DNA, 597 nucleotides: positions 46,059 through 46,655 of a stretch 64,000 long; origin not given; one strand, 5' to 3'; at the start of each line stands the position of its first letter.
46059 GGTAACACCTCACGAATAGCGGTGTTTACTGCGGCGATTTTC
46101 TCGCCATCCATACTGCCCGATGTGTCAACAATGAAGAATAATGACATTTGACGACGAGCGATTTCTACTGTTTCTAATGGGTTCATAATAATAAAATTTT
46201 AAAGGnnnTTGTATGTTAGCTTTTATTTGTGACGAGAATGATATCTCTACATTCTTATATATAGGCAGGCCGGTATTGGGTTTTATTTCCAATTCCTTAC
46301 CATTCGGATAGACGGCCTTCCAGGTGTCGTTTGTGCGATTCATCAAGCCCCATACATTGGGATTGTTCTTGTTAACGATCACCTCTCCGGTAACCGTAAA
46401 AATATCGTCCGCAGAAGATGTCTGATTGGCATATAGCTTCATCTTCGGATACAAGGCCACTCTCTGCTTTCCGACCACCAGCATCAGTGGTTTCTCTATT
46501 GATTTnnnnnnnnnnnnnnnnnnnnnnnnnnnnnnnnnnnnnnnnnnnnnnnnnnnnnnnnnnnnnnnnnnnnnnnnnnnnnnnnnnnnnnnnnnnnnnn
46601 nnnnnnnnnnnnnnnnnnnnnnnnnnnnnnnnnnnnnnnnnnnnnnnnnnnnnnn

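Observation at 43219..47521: TerY-P-type phosphorylation triad extended to a five-gene operon with a two-TM protein and a lipoprotein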

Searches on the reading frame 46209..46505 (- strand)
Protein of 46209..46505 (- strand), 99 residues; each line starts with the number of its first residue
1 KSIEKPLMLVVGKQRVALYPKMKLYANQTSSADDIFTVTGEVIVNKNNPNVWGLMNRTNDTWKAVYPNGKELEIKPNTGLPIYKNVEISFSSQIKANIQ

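Call 79: search_solved_structures(query=A5, max_evalue=10, show_alignments=2)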
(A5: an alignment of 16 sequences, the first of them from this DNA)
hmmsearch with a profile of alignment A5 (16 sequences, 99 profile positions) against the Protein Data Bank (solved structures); distinct sequences matched with E-value up to 10: 2.
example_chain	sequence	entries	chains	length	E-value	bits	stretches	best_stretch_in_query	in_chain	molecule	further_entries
3bes_R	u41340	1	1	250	0.032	17.4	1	14-49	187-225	Interferon-gamma binding protein C4R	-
7jil_Z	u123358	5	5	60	0.77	12.9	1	37-59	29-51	50S ribosomal protein L30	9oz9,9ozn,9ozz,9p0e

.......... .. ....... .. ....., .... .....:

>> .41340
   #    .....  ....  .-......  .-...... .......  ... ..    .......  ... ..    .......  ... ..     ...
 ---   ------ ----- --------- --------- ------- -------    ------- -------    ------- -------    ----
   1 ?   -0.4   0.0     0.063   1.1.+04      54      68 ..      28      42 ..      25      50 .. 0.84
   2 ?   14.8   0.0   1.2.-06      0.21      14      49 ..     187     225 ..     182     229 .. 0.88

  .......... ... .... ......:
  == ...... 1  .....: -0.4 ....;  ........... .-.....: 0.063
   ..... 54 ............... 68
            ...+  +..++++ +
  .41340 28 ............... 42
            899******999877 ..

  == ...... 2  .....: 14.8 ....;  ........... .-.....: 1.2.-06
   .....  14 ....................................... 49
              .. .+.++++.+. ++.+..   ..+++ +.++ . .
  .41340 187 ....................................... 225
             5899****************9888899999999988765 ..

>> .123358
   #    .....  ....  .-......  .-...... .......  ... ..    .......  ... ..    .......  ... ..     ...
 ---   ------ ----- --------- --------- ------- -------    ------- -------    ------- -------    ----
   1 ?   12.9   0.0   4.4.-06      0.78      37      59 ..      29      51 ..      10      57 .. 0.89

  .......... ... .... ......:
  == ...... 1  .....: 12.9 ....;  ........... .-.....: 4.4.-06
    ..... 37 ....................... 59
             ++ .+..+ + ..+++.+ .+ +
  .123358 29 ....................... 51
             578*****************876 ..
